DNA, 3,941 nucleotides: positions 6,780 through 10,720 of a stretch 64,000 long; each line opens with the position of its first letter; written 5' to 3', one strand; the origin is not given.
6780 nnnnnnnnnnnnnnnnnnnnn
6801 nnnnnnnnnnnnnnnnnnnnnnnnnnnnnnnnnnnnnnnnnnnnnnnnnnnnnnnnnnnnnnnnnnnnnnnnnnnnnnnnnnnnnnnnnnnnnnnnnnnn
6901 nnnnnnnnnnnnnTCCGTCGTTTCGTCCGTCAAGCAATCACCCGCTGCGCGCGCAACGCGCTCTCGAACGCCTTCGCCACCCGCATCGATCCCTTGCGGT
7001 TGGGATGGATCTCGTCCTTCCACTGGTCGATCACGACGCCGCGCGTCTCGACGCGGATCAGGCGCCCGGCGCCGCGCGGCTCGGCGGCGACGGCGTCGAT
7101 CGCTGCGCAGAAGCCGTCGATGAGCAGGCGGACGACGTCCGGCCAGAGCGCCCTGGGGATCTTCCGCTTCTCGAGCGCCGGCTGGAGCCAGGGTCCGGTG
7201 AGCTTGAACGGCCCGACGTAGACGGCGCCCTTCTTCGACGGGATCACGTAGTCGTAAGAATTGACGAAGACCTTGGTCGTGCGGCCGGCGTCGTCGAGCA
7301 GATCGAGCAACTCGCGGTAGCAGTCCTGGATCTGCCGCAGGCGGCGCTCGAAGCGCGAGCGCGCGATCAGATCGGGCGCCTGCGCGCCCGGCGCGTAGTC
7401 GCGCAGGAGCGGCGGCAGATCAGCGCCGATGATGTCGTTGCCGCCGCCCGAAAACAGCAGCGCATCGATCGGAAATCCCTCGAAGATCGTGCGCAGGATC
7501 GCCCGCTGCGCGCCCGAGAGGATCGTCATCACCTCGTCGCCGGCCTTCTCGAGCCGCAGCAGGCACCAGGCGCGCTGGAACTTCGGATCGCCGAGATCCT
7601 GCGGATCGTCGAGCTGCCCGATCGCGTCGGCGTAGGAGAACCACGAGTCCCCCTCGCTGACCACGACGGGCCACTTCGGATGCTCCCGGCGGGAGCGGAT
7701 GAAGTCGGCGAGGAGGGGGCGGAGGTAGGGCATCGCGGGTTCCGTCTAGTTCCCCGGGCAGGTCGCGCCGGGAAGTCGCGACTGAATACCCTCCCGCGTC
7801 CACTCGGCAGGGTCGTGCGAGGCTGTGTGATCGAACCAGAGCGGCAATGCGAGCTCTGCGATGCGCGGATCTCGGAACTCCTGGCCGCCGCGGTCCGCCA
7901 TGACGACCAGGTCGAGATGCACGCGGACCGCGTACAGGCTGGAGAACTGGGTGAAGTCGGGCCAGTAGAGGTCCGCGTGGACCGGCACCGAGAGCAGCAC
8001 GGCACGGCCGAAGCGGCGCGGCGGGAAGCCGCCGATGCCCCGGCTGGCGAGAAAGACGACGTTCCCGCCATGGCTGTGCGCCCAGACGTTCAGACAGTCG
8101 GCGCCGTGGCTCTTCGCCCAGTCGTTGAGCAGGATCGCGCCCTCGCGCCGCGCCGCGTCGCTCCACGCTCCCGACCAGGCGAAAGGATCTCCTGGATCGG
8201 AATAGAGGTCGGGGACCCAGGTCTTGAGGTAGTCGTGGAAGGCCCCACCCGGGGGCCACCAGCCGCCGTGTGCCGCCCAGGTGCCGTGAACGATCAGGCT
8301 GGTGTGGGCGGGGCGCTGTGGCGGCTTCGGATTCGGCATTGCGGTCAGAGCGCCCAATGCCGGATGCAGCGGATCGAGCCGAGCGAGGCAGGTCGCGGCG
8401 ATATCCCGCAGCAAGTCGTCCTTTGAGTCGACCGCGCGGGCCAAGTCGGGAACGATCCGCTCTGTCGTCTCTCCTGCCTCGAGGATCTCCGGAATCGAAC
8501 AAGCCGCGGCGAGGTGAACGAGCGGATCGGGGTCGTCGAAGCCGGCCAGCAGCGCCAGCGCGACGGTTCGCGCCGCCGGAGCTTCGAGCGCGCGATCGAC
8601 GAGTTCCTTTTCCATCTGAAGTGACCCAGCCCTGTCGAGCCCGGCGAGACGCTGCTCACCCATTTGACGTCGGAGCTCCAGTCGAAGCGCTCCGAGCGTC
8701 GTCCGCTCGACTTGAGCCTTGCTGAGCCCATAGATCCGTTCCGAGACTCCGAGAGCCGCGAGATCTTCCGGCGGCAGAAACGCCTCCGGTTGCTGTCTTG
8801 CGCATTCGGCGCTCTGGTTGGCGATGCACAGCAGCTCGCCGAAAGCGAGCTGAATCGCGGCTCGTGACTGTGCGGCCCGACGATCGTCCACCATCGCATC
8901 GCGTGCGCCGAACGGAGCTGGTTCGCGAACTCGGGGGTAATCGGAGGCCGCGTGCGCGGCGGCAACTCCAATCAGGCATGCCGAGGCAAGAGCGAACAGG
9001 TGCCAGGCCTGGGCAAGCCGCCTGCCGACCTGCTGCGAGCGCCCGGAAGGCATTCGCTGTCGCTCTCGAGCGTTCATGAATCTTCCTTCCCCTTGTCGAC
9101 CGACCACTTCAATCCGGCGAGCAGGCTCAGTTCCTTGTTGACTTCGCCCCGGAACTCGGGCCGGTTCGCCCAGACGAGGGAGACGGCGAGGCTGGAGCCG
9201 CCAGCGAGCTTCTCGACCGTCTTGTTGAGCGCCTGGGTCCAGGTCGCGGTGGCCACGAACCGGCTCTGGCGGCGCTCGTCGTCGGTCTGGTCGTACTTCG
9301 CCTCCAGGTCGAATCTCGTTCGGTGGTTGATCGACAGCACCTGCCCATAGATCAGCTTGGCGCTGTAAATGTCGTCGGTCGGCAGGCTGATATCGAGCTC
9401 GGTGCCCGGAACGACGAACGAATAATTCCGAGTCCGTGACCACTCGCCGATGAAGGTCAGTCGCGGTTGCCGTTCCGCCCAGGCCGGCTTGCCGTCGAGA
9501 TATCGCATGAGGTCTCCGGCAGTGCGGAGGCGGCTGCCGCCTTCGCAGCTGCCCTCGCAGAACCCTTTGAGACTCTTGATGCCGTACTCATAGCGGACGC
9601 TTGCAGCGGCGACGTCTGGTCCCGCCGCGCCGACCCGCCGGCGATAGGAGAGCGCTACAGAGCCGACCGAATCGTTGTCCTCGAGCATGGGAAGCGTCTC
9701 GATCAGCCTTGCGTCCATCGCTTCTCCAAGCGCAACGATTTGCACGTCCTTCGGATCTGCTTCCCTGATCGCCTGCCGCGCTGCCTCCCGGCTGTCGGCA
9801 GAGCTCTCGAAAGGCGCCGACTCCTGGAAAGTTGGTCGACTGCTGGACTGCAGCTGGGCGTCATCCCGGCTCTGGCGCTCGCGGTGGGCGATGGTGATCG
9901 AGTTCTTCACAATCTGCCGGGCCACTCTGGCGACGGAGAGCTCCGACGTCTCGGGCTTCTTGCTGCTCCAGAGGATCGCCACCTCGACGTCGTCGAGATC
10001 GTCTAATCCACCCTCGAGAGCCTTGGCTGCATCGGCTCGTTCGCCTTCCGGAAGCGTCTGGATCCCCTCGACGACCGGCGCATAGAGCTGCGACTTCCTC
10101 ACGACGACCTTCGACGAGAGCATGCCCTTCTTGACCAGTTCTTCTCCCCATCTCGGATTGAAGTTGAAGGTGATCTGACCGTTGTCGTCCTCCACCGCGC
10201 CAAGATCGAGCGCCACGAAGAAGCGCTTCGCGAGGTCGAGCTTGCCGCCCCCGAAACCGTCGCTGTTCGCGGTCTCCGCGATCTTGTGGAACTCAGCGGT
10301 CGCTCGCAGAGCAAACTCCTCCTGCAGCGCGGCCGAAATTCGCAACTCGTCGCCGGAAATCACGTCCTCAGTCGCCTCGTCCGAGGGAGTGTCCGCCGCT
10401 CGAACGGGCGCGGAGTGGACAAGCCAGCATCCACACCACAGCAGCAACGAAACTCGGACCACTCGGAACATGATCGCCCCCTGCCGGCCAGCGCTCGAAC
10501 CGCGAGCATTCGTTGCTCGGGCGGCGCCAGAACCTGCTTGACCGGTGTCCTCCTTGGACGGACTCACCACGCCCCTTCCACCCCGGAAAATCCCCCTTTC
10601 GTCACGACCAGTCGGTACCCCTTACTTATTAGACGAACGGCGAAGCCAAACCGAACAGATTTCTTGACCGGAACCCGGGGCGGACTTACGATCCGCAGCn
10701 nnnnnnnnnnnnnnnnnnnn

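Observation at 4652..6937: Patatin phospholipase fused to a roughly 370-aa polytopic membrane domain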

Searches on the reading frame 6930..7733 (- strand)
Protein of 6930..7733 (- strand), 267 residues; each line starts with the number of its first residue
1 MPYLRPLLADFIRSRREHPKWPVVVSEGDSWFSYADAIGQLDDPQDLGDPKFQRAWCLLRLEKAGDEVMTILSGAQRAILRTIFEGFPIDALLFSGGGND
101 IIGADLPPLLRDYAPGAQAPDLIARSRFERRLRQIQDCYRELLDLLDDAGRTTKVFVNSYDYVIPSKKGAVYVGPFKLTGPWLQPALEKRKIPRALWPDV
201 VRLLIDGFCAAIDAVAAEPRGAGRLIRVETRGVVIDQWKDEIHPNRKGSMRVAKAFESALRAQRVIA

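Call 5: search_protein_families(library=pfam, proteins=[window:6930-7733:-], max_evalue=0.01)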
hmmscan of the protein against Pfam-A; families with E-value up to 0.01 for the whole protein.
window:6930-7733:- (267 aa): 0 families

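Call 7: search_protein_families(library=ncbifam, proteins=[window:6930-7733:-], max_evalue=1)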
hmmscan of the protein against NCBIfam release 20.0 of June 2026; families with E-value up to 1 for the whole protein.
window:6930-7733:- (267 aa): 0 families

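Call 8: search_protein_families(library=padloc, proteins=[window:6930-7733:-], max_evalue=1)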
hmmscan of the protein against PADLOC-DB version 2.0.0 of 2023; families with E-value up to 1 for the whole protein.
window:6930-7733:- (267 aa): 0 families

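Call 29: search_protein_families(library=pfam, proteins=[window:6930-7733:-], max_evalue=10)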
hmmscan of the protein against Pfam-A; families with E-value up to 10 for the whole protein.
window:6930-7733:- (267 aa): 0 families

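Call 30: search_solved_structures(query=window:6930-7733:-, max_evalue=10, show_alignments=2)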
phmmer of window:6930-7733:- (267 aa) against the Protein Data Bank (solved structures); distinct sequences matched with E-value up to 10: 2.
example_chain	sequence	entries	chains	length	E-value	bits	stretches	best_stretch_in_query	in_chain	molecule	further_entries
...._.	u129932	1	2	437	0.46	12.9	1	65-164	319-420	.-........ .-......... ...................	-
6xyw_Bz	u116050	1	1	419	0.47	12.8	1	123-156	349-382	AT3G18240 protein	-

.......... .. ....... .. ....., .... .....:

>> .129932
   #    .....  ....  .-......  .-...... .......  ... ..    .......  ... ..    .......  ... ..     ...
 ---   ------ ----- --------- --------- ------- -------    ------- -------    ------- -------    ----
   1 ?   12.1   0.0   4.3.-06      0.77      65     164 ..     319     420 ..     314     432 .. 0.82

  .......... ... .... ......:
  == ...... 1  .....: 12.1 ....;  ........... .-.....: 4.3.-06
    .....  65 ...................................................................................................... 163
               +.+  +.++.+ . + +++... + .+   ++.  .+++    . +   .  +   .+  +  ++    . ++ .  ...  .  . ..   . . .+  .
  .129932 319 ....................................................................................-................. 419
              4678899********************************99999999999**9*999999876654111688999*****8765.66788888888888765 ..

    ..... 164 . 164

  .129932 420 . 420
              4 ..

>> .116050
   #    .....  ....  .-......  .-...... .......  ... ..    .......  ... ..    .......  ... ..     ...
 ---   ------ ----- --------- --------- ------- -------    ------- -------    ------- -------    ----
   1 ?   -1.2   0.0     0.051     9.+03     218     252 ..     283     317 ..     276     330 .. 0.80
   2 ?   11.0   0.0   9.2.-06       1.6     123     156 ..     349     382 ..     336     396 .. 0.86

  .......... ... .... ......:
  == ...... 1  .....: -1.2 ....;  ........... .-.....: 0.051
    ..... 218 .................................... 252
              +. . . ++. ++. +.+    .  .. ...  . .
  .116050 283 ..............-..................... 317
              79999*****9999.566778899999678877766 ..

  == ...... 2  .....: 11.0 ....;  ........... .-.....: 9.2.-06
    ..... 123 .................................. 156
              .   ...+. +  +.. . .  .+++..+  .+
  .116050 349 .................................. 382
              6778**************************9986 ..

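Call 66: find_homologous_proteins(query=window:6930-7733:-, max_evalue=0.001)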
Query window:6930-7733:- (267 aa): 490 proteins with E <= 0.001 among 3114 candidates; the best 120 are listed.
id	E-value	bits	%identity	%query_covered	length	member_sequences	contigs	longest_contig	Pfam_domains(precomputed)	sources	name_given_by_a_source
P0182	9.9e-162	555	91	100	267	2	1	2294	-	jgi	jgi:lysophospholipase L1-like esterase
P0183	1.1e-152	525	86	100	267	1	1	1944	-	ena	-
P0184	1.1e-130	453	75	100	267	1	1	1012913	-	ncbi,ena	-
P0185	3.2e-128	445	73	100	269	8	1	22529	-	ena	-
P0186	1.7e-127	442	75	100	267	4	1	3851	-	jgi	jgi:hypothetical protein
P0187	4.0e-126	438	72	100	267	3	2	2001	-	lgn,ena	-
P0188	1.9e-125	436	73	100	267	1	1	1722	-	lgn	-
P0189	7.3e-125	434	73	100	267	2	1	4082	-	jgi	-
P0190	1.2e-124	433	73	99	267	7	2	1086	-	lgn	-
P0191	1.2e-124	433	71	100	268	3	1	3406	-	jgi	-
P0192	2.5e-124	432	72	100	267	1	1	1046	-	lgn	-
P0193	6.4e-124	431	73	99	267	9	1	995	-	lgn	-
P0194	8.1e-124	430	72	100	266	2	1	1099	-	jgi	-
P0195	1.7e-123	429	73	98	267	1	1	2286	-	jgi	-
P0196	1.7e-122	426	72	100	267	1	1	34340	-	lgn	-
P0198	2.7e-122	425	72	100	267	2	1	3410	PF13472.13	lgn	-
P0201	8.7e-121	420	69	100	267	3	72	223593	-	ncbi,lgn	-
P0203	4.1e-120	418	67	100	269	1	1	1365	-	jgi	jgi:lysophospholipase L1-like esterase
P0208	1.2e-117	410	69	100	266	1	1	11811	-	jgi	jgi:lysophospholipase L1-like esterase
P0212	4.1e-117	408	72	98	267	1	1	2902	-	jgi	jgi:lysophospholipase L1-like esterase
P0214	8.4e-117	407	68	100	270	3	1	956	-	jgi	jgi:lysophospholipase L1-like esterase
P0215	2.5e-116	406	66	100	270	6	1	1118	-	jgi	jgi:lysophospholipase L1-like esterase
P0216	7.2e-116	404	70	100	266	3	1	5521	PF13472.13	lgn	-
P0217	1.1e-115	404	68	100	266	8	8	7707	PF13472.13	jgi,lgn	-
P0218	3.5e-115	402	67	99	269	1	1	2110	-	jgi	jgi:lysophospholipase L1-like esterase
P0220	8.2e-115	401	67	100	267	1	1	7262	PF13472.13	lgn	-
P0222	1.1e-113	397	66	100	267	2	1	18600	PF13472.13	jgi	jgi:lysophospholipase L1-like esterase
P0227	2.5e-111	389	65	100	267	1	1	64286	-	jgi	jgi:lysophospholipase L1-like esterase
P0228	4.6e-111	388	66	100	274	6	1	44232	PF13472.13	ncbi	ncbi:MAG TPA: hypothetical protein VGC00_09160 [Thermoanaerobaculia bacterium]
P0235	3.7e-109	382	65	100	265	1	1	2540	-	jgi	jgi:lysophospholipase L1-like esterase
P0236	8.1e-109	381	66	100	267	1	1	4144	PF13472.13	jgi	jgi:lysophospholipase L1-like esterase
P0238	3.5e-108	379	66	99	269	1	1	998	-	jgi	jgi:lysophospholipase L1-like esterase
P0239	5.5e-108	378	65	100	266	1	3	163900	-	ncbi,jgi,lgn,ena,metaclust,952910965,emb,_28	jgi:lysophospholipase L1-like esterase|metaclust:\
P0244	7.9e-107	375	64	100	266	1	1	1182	PF13472.13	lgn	-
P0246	1.3e-106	374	65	100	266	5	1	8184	PF13472.13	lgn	-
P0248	1.2e-105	371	65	100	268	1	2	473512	-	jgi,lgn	jgi:lysophospholipase L1-like esterase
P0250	8.8e-105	368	67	93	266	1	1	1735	PF13472.13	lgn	-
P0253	9.4e-103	361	62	100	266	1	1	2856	-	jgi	jgi:lysophospholipase L1-like esterase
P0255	3.7e-102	359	61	100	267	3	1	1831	-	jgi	jgi:lysophospholipase L1-like esterase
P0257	3.9e-101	356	62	100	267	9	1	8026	-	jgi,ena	jgi:lysophospholipase L1-like esterase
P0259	6.7e-100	352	71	86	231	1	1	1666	PF13472.13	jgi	jgi:lysophospholipase L1-like esterase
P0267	4.8e-95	336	60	99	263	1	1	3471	PF13472.13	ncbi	ncbi:MAG: hypothetical protein AAF725_21305 [Acidobacteriota bacterium]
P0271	2.3e-92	327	58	100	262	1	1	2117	PF13472.13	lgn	-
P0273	6.6e-92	326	58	99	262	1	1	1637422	-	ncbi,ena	-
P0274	6.7e-92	326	60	100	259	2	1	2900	-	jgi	jgi:lysophospholipase L1-like esterase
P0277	1.5e-86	308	55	100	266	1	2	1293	-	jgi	jgi:lysophospholipase L1-like esterase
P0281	9.5e-82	292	53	99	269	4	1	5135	-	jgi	jgi:lysophospholipase L1-like esterase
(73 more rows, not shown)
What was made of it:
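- On SGNH/GDSL hydrolase (for the upstream 267-aa partner): Some database homologues carry a precomputed PF13472 hit and the JGI name 'lysophospholipase L1-like esterase' (call 66).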

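Call 67: find_encoding_contigs(protein=P0184, flank=8000, max_places=1)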
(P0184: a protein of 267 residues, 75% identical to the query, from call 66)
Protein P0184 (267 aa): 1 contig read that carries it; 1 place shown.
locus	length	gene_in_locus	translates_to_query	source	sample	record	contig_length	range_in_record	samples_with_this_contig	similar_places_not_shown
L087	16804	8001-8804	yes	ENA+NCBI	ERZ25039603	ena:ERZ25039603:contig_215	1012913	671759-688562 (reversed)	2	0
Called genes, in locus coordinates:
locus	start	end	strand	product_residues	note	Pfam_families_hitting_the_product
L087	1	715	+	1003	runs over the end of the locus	PF00033:Cytochrome_B, PF13631:Cytochrom_B_N_2, PF00032:Cytochrom_B_C, PF09699:Paired_CXXCH_1 (faint), PF14522:Cytochrome_C7 (faint), PF14537:Cytochrom_c3_2 (faint)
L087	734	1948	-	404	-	PF12704:MacB_PCD, PF02687:FtsX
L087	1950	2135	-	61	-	-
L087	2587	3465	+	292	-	-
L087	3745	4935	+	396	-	-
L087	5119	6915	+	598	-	PF01464:SLT, PF01476:LysM, PF23473:LysM3_LYK4_5 (faint), PF01476:LysM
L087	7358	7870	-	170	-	PF05163:DinB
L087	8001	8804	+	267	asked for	-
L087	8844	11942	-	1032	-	PF00873:ACR_tran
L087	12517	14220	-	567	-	PF00515:TPR_1 (faint), PF07719:TPR_2 (faint), PF13181:TPR_8 (faint), PF13424:TPR_12 (faint), PF24575:TPR_Slam (faint), PF13431:TPR_17 (faint), PF14559:TPR_19 (weak)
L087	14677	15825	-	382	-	PF25919:BSH_CusB (faint), PF00364:Biotin_lipoyl (faint), PF25917:BSH_RND, PF25973:BSH_CzcB (faint), PF25954:Beta-barrel_RND_2, PF25989:YknX_C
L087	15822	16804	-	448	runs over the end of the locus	PF02321:OEP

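Call 68: find_encoding_contigs(protein=P0201, flank=8000, max_places=1)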
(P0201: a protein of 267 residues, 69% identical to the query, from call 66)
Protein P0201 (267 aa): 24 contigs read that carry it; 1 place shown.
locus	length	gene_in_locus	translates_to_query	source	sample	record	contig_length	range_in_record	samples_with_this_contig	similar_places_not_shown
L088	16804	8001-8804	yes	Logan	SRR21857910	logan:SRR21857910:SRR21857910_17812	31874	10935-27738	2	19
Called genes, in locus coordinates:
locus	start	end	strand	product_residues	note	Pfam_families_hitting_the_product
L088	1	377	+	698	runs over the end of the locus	PF18998:Flg_new_2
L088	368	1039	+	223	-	PF07947:YhhN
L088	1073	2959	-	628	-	PF03169:OPT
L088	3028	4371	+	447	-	PF01554:MatE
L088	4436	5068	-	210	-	PF04542:Sigma70_r2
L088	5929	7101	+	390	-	-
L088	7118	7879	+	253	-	-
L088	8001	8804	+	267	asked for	-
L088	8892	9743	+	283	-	PF00112:Peptidase_C1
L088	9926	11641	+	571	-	-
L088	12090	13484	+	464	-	PF13414:TPR_11 (faint), PF13374:TPR_10 (faint), PF13432:TPR_16 (weak), PF14559:TPR_19 (weak), PF00515:TPR_1 (weak), PF07719:TPR_2 (weak), PF13432:TPR_16 (weak), PF07719:TPR_2 (weak), +5 more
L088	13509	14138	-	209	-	PF00730:HhH-GPD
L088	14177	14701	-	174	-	PF16011:CBM9_2 (weak)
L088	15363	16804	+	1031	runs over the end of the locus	PF13620:CarboxypepD_reg, PF07715:Plug (weak), PF25183:OMP_b-brl_4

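Call 69: find_encoding_contigs(protein=P0273, flank=8000, max_places=1)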
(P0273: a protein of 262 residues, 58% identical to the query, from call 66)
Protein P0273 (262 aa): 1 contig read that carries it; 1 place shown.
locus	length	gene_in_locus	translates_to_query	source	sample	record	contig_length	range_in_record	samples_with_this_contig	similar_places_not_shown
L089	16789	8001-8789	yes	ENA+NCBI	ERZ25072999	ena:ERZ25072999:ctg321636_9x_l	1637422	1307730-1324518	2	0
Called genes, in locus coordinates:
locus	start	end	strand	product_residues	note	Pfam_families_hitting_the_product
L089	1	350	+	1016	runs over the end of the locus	PF14938:SNAP (faint), PF00515:TPR_1 (faint), PF07719:TPR_2 (faint), PF13176:TPR_7 (faint), PF13181:TPR_8 (faint), PF13424:TPR_12 (weak), PF13424:TPR_12, PF12770:CHAT, +5 more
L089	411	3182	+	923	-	PF00082:Peptidase_S8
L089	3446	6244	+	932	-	PF00092:VWA (weak), PF13519:VWA_2 (weak), PF13505:OMP_b-brl (weak)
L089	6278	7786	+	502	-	-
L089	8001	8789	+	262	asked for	-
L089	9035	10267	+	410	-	PF13356:Arm-DNA-bind_3, PF14659:Phage_int_SAM_3 (weak), PF22022:Phage_int_M, PF00589:Phage_integrase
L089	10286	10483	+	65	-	-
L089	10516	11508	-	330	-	PF00753:Lactamase_B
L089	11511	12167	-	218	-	-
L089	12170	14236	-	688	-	PF02518:HATPase_c (weak), PF13581:HATPase_c_2 (faint), PF13589:HATPase_c_3, PF02518:HATPase_c, PF14501:HATPase_c_5 (weak)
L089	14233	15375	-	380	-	-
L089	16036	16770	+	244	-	-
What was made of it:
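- Three of three sampled SGNH loci lack the patatin (calls 67-69), so the coupling may be mere synteny.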

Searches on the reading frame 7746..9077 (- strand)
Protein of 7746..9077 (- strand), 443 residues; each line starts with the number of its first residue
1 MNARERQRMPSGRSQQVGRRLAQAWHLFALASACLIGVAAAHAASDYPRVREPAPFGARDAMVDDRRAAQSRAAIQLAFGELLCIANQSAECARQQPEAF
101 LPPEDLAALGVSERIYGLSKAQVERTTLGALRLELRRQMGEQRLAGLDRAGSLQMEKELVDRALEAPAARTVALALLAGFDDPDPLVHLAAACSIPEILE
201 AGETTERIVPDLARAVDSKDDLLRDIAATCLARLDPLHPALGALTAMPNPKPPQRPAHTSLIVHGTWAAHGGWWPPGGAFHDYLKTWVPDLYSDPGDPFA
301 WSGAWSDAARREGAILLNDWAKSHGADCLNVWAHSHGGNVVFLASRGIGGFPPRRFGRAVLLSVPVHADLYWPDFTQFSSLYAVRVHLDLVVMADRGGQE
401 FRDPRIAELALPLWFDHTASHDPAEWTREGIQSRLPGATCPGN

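Call 70: search_protein_families(library=pfam, proteins=[window:7746-9077:-], max_evalue=0.1)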
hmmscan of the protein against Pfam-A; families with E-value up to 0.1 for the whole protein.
window:7746-9077:- (443 aa): 2 families
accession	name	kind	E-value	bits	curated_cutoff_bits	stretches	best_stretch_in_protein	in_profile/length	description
PF13646.12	HEAT_2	-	0.01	16.6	27.7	1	175-246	3-69/88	HEAT repeats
PF02985.28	HEAT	-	0.032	14.9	23.5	0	208-234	1-27/31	HEAT repeat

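Call 91: search_solved_structures(query=window:7746-9077:-, max_evalue=1, show_alignments=1)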
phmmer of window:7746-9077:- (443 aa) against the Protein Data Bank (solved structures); distinct sequences matched with E-value up to 1: 0.

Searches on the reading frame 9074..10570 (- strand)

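Call 5: search_protein_families(library=pfam, proteins=[window:9074-10570:-], max_evalue=0.01)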
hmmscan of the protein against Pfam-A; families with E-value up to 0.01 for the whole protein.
window:9074-10570:- (498 aa): 1 family
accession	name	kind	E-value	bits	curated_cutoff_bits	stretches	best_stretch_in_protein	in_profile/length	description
PF10130.15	PIN_2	-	0.0021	18.8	22.4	1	208-288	27-107/133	PIN domain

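Call 7: search_protein_families(library=ncbifam, proteins=[window:9074-10570:-], max_evalue=1)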
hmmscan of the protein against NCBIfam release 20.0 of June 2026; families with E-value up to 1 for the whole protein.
window:9074-10570:- (498 aa): 0 families

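Call 8: search_protein_families(library=padloc, proteins=[window:9074-10570:-], max_evalue=1)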
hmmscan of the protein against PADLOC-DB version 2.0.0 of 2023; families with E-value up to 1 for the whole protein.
window:9074-10570:- (498 aa): 0 families

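Call 70: search_protein_families(library=pfam, proteins=[window:9074-10471:-], max_evalue=0.1)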
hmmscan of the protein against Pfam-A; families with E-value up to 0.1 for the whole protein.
window:9074-10471:- (465 aa): 1 family
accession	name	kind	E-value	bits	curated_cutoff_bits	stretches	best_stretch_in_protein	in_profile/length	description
PF10130.15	PIN_2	-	0.0018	18.9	22.4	1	175-255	27-107/133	PIN domain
